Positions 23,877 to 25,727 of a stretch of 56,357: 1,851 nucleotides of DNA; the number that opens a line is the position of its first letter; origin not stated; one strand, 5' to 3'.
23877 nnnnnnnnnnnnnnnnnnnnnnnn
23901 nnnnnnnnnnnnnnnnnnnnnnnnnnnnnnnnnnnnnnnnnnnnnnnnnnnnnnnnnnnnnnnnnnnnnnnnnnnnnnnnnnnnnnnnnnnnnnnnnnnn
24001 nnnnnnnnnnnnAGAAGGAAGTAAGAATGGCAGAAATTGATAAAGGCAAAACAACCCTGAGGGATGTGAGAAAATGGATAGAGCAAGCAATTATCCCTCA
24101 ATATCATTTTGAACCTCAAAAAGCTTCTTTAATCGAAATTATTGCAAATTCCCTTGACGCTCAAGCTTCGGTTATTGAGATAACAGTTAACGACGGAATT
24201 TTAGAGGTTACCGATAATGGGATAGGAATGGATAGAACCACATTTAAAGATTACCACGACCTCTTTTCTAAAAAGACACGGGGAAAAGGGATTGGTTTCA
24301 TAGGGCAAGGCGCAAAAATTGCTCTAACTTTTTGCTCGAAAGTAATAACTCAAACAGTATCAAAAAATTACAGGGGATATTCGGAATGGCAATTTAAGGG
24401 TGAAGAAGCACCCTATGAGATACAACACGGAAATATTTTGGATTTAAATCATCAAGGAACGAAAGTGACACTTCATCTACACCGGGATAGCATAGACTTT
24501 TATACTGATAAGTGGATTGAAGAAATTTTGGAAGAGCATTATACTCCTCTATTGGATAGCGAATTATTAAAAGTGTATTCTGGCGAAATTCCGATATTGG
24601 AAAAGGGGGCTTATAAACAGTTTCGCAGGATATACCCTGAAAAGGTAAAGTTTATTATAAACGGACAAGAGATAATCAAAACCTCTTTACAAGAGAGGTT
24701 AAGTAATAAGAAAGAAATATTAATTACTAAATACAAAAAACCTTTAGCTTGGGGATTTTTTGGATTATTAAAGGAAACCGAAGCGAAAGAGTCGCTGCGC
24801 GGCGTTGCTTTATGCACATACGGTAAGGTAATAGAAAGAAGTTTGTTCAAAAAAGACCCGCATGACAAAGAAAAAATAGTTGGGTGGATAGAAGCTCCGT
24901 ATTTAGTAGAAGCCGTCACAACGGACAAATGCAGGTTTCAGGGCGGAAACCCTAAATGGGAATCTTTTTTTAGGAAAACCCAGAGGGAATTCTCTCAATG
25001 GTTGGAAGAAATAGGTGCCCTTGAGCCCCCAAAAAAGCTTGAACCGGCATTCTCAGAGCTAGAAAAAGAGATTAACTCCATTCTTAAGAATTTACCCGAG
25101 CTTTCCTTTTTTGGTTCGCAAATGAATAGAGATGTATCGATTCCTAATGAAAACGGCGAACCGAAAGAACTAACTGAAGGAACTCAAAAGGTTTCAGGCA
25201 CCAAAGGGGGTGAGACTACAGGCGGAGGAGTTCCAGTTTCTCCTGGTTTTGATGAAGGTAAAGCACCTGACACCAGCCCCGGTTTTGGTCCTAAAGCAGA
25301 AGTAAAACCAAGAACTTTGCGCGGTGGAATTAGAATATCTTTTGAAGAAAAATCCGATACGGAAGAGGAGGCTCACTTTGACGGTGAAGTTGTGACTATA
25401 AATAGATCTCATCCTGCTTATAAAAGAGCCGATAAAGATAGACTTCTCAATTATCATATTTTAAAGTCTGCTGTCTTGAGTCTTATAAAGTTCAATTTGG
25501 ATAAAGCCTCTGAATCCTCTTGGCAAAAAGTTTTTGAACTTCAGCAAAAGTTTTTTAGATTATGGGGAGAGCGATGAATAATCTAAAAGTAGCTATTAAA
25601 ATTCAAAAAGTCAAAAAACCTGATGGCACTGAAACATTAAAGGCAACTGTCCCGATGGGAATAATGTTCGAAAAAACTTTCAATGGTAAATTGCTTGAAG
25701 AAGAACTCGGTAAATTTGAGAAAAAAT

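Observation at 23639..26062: Three-gene GHKL-ATPase cassette: candidate uncharacterised defence/conflict system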

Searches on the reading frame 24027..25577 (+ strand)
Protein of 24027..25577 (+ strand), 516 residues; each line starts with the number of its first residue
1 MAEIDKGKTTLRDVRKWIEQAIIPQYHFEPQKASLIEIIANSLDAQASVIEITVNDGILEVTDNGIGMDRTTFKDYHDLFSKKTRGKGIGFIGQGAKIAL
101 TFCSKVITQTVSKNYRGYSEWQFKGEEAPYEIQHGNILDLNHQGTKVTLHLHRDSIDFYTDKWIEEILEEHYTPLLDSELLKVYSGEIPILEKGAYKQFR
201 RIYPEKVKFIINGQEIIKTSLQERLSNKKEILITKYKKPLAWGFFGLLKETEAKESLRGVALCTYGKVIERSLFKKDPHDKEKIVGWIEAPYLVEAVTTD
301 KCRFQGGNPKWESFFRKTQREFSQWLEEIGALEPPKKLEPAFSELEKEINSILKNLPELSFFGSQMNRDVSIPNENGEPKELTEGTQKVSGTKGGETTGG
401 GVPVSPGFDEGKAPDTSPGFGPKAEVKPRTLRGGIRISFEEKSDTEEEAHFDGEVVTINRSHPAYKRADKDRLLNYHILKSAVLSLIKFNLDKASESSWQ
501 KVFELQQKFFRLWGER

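Call 3: search_protein_families(library=pfam, proteins=[window:24027-25577:+], max_evalue=0.1)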
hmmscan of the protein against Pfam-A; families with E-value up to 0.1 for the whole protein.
window:24027-25577:+ (516 aa): 3 families
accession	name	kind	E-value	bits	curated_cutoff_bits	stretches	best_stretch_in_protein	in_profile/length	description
PF13589.12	HATPase_c_3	-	1.1e-09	38.8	25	1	34-124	6-106/137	Histidine kinase-, DNA gyrase B-, and HSP90-like ATPase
PF02518.31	HATPase_c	-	4.2e-07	30.8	26.4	1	35-152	10-108/111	Histidine kinase-, DNA gyrase B-, and HSP90-like ATPase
PF08812.16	YtxC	-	0.054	13.5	33.1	0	156-233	12-84/218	YtxC-like family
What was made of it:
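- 24027..24551 (+): Gene 2, residues 1-175: the GHKL (Bergerat) ATP-binding domain. HATPase_c_3 scores 38.8 bits (call 3).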

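Call 4: search_protein_families(library=padloc, proteins=[window:24027-25577:+], max_evalue=0.1)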
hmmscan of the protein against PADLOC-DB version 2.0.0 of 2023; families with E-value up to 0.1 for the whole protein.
window:24027-25577:+ (516 aa): 0 families

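Call 5: search_protein_families(library=ncbifam, proteins=[window:24027-25577:+], max_evalue=0.1)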
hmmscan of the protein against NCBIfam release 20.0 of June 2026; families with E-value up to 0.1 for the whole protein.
window:24027-25577:+ (516 aa): 11 families
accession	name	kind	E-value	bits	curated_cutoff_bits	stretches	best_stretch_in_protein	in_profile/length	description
NF050001.1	restrict_BbrUII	equivalog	1.1e-06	27.5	550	1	33-73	23-64/659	BbrUII/HgiDII family restriction enzyme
NF003555.1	PRK05218.1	equivalog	3.3e-06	25.9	371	1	46-171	57-194/614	molecular chaperone HtpG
TIGR00585.2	mutl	equivalog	2.7e-05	23.3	180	1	37-71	27-64/555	DNA mismatch repair endonuclease MutL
NF047352.1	P_loop_sacsin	domain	6.7e-05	23.3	50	1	35-106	4-77/80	sacsin N-terminal ATP-binding-like domain-containing protein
NF000953.0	PRK00095.2-4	equivalog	0.001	18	693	1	34-71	26-66/611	DNA mismatch repair endonuclease MutL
NF000951.0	PRK00095.2-1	equivalog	0.0024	16.6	391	1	33-74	27-70/559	DNA mismatch repair endonuclease MutL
NF010683.0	PRK14083.1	equivalog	0.0025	16.3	455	1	47-180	56-195/604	HSP90 family protein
NF000950.0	PRK00095.1-3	equivalog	0.0073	14.8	756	1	37-71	30-67/641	DNA mismatch repair endonuclease MutL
NF000949.0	PRK00095.1-2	equivalog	0.015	14.3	750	1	35-70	31-69/634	DNA mismatch repair endonuclease MutL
NF000948.0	PRK00095.1-1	equivalog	0.042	12.8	701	0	36-70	27-65/625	DNA mismatch repair endonuclease MutL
NF000952.0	PRK00095.2-2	subfamily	0.086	11.3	840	0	36-70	28-65/623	DNA mismatch repair endonuclease MutL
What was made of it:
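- On MutL: The score is 23.3 bits against a cutoff of 180, and only residues 37-71 match (call 5).
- On HtpG/Hsp90: The score is 25.9 bits against a cutoff of 371 (call 5).
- Closest known: MutL. Different: NCBIfam MutL and HtpG scores are far below their cutoffs: 23.3 against 180, and 25.9 against 371 (call 5).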

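Call 6: find_homologous_proteins(query=window:24027-25577:+)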
Query window:24027-25577:+ (516 aa): 136 proteins with E <= 0.001 among 8000 candidates; the best 120 are listed.
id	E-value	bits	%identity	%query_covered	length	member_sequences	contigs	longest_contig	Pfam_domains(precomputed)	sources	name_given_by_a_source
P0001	0.0e+0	1176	100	100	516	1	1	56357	PF02518.32,PF13589.13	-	-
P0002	9.2e-248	841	72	100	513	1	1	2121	PF02518.32,PF13589.13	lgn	-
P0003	1.9e-238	811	68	100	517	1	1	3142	PF02518.32,PF13589.13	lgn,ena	-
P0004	1.8e-233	794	68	100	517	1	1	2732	PF13589.13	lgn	-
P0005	3.5e-233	793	66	100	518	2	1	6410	PF13589.13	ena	-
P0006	4.0e-231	787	67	100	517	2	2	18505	PF13589.13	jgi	-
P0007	3.7e-216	737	65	100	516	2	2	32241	PF13589.13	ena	-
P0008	3.7e-189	648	58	100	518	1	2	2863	PF02518.32,PF13589.13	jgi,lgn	jgi:hypothetical protein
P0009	3.0e-188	645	57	99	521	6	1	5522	PF13589.13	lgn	-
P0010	1.1e-184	633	57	99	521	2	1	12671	PF13589.13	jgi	-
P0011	1.7e-182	626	57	99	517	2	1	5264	PF02518.32,PF13589.13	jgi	-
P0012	2.7e-181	622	56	99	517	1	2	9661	PF02518.32,PF13589.13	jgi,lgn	-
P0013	1.6e-180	620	56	100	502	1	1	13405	PF02518.32,PF13589.13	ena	-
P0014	2.5e-180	619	56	99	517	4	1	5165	PF02518.32,PF13589.13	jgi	jgi:hypothetical protein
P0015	3.1e-180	619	59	96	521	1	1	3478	PF13589.13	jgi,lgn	jgi:hypothetical protein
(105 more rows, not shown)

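Call 7: search_solved_structures(query=window:24027-25577:+, max_evalue=1, show_alignments=2)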
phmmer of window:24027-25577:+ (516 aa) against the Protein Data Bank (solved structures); distinct sequences matched with E-value up to 1: 84 (the best 60 are shown).
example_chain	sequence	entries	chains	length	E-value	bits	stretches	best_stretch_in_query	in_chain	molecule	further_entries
4gqt_A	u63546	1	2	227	0.0025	20.1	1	69-172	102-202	Heat shock protein 90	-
1uym_A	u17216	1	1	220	0.042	16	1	36-172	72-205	HEAT SHOCK PROTEIN HSP 90-BETA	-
5uc4_A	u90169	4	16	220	0.044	16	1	36-172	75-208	Heat shock protein HSP 90-beta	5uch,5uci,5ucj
9d9h_A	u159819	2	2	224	0.044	16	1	36-172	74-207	Heat shock protein HSP 90-beta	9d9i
7ulj_A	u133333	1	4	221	0.044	16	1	36-172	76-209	Heat shock protein HSP 90-beta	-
3nmq_A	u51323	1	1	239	0.049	15.8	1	37-172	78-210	Heat shock protein HSP 90-beta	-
6n8y_A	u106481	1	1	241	0.052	15.7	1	37-172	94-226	Heat shock protein HSP 90-beta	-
6n8w_A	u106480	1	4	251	0.056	15.7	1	37-172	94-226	Heat shock protein HSP 90-beta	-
3peh_A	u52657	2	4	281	0.16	14.1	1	56-171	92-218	Endoplasmin homolog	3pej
5j80_A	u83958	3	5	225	0.18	13.9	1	35-172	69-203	Heat shock protein HSP 90-alpha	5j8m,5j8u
5j6m_A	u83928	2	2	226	0.18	13.9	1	35-172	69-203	Heat shock protein HSP 90-alpha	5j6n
5j6l_A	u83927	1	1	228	0.19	13.9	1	35-172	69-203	Heat shock protein HSP 90-alpha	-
2qfo_A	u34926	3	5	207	0.26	13.5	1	37-172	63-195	Heat shock protein HSP 90-alpha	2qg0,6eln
5lq9_A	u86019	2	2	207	0.26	13.5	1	37-172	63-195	Heat shock protein HSP 90-alpha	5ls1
4lwe_A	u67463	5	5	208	0.26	13.5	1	37-172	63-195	Heat shock protein HSP 90-alpha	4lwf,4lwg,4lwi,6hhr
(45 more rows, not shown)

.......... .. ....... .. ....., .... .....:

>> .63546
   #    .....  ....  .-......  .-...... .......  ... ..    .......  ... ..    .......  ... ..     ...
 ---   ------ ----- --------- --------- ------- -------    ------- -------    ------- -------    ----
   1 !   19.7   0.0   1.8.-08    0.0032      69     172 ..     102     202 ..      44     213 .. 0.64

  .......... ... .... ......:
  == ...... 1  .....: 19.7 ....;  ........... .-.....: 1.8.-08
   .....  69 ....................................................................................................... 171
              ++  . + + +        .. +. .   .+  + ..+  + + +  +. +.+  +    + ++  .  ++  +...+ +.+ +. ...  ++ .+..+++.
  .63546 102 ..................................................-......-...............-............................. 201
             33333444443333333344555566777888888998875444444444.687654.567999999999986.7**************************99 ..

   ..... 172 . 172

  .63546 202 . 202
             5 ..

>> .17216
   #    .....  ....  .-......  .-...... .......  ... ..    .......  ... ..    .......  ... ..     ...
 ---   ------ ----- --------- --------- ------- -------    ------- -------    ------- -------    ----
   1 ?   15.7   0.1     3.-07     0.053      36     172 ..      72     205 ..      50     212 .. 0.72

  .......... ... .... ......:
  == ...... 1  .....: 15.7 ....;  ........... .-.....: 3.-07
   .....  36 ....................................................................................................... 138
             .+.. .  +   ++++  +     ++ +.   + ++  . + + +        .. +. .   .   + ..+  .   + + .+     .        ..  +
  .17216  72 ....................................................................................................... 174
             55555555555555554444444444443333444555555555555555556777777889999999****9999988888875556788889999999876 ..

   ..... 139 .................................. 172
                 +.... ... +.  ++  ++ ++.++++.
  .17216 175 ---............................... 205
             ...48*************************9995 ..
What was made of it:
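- On HtpG/Hsp90: The PDB sequence match is marginal, E=0.0025 (call 7).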

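Call 8: find_related_loci(query=window:24027-25577:+, collection=genome_contigs, flank=6000)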
Query window:24027-25577:+ (516 aa) in genome_contigs; peptide patterns used: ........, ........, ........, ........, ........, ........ (x = any residue, [..] = any of these).
47 stretches matched a pattern, but none encodes a relative of the query by tblastn (E <= 1e-3).
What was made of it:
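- Tried and rejected: It found nothing, so an alignment was needed (call 8).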

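Call 10: find_related_loci(query=A1, collection=genome_contigs, flank=6000)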
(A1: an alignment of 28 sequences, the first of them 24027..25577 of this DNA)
Query A1 (516 aa) in genome_contigs; peptide patterns used: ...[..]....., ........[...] (x = any residue, [..] = any of these).
111 stretches matched a pattern; 23 encode a relative of the query (tblastn E <= 1e-3); 23 distinct loci.
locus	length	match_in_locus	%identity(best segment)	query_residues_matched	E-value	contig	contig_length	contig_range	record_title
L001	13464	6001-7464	56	16-515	2e-178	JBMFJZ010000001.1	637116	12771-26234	MAG: Bacteroidota bacterium isolate KM4336-10 NODE_1_length_637116_cov_36.808891, whole genome shotgun sequence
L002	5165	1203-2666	56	16-515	0e+0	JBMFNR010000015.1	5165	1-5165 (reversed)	MAG: Fervidobacterium sp. isolate KM4338-16 NODE_15_length_5165_cov_4.221502, whole genome shotgun sequence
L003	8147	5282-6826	56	4-516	2e-177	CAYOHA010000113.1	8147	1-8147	MAG TPA_asm: uncultured Dehalococcoidales bacterium isolate binchicken_co376_250 genome assembly, contig: NODE_11083_len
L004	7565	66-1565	55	1-515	7e-174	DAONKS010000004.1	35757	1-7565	MAG TPA_asm: bacterium isolate AMR_MDS_3707 NODE_1058_length_35757_cov_8.386729, whole genome shotgun sequence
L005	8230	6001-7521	54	16-516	7e-174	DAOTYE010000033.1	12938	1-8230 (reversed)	MAG TPA_asm: Dehalococcoidales bacterium isolate H23_307 k115_895328, whole genome shotgun sequence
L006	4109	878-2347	57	16-516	2e-175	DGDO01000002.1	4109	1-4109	MAG TPA_asm: Candidatus Atribacteria bacterium UBA3950 UBA3950_contig_48998, whole genome shotgun sequence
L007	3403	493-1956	54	16-516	2e-175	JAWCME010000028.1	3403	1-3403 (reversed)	MAG: Candidatus Aenigmatarchaeota archaeon isolate JZ-2_201705_bins_269 JZ-2_201705_bins_269_scaffold_28, whole genome s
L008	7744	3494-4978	43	13-516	2e-135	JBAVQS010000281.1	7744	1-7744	MAG: Anaerolineae bacterium isolate MFD03971_ilm_asm_bin21 k127_411877, whole genome shotgun sequence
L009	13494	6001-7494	41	13-516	7e-129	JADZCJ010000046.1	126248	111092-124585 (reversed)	MAG: Anaerolineae bacterium isolate SJ719 c_000000499990, whole genome shotgun sequence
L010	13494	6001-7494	42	13-516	2e-127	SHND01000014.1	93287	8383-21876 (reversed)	MAG: Chloroflexota bacterium isolate Bin6 c_000000000074, whole genome shotgun sequence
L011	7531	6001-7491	42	13-516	3e-127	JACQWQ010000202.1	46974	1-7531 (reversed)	MAG: Chloroflexi bacterium isolate NC_groundwater_1493_Pr4_B-0.1um_56_6 SR1-18-B1_scaffold_349778, whole genome shotgun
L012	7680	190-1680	42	13-516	3e-127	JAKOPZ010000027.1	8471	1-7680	MAG: Chloroflexota bacterium isolate all_maxbin.084 k201_82943, whole genome shotgun sequence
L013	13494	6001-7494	42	13-516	7e-127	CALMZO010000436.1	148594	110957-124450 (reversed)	MAG TPA_asm: uncultured Chloroflexi bacterium isolate SRR6670122_bin.22_CONCOCT_v1.1_MAG genome assembly, contig: ERZ534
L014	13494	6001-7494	42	13-516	2e-125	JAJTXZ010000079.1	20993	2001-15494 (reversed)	MAG: Anaerolineae bacterium isolate DTUCFX8 79-Genome25, whole genome shotgun sequence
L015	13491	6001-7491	43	6-515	3e-122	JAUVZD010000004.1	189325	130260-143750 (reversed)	MAG: Candidatus Coatesbacteria bacterium isolate CSMAG_1259 CSMAG_1259_k141_4152_length_189325_cov_101.1038, whole genom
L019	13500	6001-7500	50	18-516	2e-156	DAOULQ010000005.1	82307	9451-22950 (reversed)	MAG TPA_asm: Anaerolineae bacterium isolate W31_47 k127_5054, whole genome shotgun sequence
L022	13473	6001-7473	28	26-514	8e-39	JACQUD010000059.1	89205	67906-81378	MAG: Chloroflexi bacterium isolate NC_groundwater_1428_Ag_S-0.65um_60_41 S_p65_S5_coassembly_k141_4334365, whole genome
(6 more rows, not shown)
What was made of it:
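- The ATPase is about 54-57% identical across Bacteroidota, Atribacteria, Dehalococcoidales and Aenigmatarchaeota, which implies horizontal transfer (calls 6, 10). The distribution is patchy, with similar identity across bacterial phyla and archaea (calls 6, 10).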

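Call 14: find_encoding_contigs(protein=P0007, flank=6000, max_places=3)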
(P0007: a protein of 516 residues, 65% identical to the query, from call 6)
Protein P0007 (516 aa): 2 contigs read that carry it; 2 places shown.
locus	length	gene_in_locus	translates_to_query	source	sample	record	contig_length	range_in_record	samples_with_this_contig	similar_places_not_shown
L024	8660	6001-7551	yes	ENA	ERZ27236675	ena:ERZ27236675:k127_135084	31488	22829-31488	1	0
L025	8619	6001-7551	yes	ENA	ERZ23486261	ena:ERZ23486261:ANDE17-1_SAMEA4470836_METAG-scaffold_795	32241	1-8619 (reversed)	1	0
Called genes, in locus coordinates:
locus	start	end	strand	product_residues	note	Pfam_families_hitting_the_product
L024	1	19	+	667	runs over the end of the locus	PF02463:SMC_N (weak), PF00005:ABC_tran, PF13304:AAA_21 (faint), PF12704:MacB_PCD, PF02687:FtsX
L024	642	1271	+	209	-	PF16697:Yop-YscD_cpl, PF00498:FHA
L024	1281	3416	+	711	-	PF00069:Pkinase, PF07714:PK_Tyr_Ser-Thr, PF16697:Yop-YscD_cpl, PF00498:FHA, PF00069:Pkinase, PF07714:PK_Tyr_Ser-Thr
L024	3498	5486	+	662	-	PF00069:Pkinase, PF07714:PK_Tyr_Ser-Thr, PF03109:ABC1 (faint), PF00069:Pkinase, PF07714:PK_Tyr_Ser-Thr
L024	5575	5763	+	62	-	PF12728:HTH_17, PF00376:MerR, PF13411:MerR_1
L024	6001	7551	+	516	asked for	PF13589:HATPase_c_3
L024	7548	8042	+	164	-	-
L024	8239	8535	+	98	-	-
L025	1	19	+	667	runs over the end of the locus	PF02463:SMC_N (weak), PF00005:ABC_tran, PF13304:AAA_21 (faint), PF12704:MacB_PCD, PF02687:FtsX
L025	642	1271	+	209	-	PF16697:Yop-YscD_cpl, PF00498:FHA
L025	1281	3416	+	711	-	PF00069:Pkinase, PF07714:PK_Tyr_Ser-Thr, PF16697:Yop-YscD_cpl, PF00498:FHA, PF00069:Pkinase, PF07714:PK_Tyr_Ser-Thr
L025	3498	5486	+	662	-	PF00069:Pkinase, PF07714:PK_Tyr_Ser-Thr, PF03109:ABC1 (faint), PF00069:Pkinase, PF07714:PK_Tyr_Ser-Thr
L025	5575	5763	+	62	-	PF12728:HTH_17, PF00376:MerR, PF13338:AbiEi_4 (faint), PF13411:MerR_1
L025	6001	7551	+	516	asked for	PF13589:HATPase_c_3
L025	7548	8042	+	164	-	-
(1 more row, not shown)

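Call 15: find_encoding_contigs(protein=P0006, flank=6000, max_places=3)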
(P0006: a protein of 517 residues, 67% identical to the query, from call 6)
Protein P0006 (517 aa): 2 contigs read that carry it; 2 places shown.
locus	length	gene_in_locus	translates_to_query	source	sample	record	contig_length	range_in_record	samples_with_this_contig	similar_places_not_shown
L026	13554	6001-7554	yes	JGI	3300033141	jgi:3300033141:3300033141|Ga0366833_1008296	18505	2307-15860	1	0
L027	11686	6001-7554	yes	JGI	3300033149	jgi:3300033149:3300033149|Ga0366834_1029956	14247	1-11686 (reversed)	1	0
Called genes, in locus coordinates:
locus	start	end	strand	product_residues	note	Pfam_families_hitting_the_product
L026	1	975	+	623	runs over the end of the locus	PF02463:SMC_N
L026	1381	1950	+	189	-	PF02887:PK_C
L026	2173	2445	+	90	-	PF04014:MazE_antitoxin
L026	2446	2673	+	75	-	-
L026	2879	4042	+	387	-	PF01263:Aldose_epim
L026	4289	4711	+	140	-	PF04014:MazE_antitoxin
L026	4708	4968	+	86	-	-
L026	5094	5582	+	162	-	PF12728:HTH_17, PF00376:MerR, PF13411:MerR_1, PF01555:N6_N4_Mtase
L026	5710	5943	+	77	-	-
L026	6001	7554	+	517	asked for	PF13589:HATPase_c_3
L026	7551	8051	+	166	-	-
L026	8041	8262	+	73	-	-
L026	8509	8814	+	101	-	-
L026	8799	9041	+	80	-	PF10049:DUF2283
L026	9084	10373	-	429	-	PF00535:Glycos_transf_2 (faint)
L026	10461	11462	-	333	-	PF01087:GalP_UDP_transf, PF16285:DUF4931_N, PF16268:DUF4921, PF02744:GalP_UDP_tr_C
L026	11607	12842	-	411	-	PF13439:Glyco_transf_4 (weak), PF21269:TreT_GT1, PF00534:Glycos_transf_1, PF13692:Glyco_trans_1_4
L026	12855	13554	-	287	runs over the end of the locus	PF00528:BPD_transp_1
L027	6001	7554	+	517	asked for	PF13589:HATPase_c_3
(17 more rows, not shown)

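Call 37: find_encoding_contigs(protein=P0005, flank=5000, max_places=2)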
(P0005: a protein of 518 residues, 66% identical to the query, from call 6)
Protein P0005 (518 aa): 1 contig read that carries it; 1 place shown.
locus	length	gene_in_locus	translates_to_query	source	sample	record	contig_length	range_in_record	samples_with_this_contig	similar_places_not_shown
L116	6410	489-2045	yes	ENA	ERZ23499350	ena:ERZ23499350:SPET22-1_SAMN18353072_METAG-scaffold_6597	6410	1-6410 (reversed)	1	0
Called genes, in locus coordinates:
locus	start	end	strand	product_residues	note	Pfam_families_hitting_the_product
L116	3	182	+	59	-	?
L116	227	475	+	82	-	-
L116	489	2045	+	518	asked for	PF13589:HATPase_c_3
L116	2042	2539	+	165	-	-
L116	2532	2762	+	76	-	-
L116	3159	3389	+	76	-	PF01925:TauE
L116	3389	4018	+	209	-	PF22175:Ogg-HhH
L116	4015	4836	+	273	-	PF00753:Lactamase_B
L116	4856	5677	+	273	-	PF14358:DUF4405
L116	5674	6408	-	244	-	?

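Call 38: find_encoding_contigs(protein=P0003, flank=5000, max_places=2)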
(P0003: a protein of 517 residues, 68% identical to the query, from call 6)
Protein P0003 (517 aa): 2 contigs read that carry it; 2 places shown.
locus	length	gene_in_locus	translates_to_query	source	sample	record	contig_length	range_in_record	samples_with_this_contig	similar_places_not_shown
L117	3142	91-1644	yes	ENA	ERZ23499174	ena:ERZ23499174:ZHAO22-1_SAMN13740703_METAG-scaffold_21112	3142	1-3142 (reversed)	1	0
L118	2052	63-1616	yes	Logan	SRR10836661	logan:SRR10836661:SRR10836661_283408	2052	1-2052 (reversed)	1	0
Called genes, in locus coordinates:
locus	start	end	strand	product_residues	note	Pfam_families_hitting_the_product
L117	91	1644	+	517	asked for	PF02518:HATPase_c (weak), PF13589:HATPase_c_3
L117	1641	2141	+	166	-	-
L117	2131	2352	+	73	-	-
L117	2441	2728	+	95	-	-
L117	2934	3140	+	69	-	?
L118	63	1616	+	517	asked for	PF02518:HATPase_c (weak), PF13589:HATPase_c_3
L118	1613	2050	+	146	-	?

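Call 47: predict_structure(alignment_id=A1)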
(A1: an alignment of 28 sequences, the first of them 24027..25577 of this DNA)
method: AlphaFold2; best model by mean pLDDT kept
length: 516 residues; sequences in the alignment: 28
mean_pLDDT: 79.0   pTM: 0.63
mean pLDDT of the five models: 79.0, 78.6, 78.3, 77.3, 76.8
residues with pLDDT >= 90: 190; 70-90: 207; 50-70: 47; < 50: 72
segments of 3 or more residues with pLDDT < 50: 192-198, 336-339, 363-371, 382-415, 417-432
pLDDT, mean of each block of 10 residues (from residue 1): 75 85 87 95 95 96 96 87 74 91 96 96 90 94 97 92 95 94 83 49 91 94 90 79 89 80 90 74 86 75 65 87 86 56 76 79 42 51 41 31 33 46 38 71 87 85 89 87 90 81 90 83
secondary structure, 60 per line:
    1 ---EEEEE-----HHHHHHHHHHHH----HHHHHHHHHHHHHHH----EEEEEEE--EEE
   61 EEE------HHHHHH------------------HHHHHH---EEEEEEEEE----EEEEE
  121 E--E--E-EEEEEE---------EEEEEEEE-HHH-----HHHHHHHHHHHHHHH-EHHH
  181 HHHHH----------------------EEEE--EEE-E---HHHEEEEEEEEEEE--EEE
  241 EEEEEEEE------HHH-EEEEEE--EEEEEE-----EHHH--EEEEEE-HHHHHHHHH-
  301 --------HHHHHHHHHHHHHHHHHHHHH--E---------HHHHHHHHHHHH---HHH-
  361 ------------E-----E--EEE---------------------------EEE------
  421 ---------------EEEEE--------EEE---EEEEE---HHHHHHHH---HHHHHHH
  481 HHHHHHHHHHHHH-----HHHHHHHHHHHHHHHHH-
elements in order: E4-8 H14-25 H30-44 E49-55 E58-63 H70-75 H94-99 E103-111 E116-121 E129-134 E144-151 H161-175 H178-185 E208-211 E214-216 E225-235 E238-248 E259-264 E267-272 E284-289 H291-299 H309-329 H342-353 E382-384 E412-414 E436-440 E449-451 E455-459 H463-470 H474-493 H499-515
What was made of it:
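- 24027..24551 (+): AF2 pLDDT is mostly above 90 (call 47).
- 25113..25322 (+): Gene 2, residues 363-432: the G/P/T-rich disordered linker. pLDDT is below 50 (call 47).
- Closest known: MutL. Same: The layout is an N-terminal GHKL domain with transducer, a long disordered linker and a C-terminal domain (call 47).
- Checked: The G/P/T linker is real and is modelled as disordered at residues 363-432 (call 47).
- The linker is disordered and a small C-terminal domain follows (call 47). The layout resembles MutL: an N-terminal domain, a disordered linker and a C-terminal domain (call 47).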
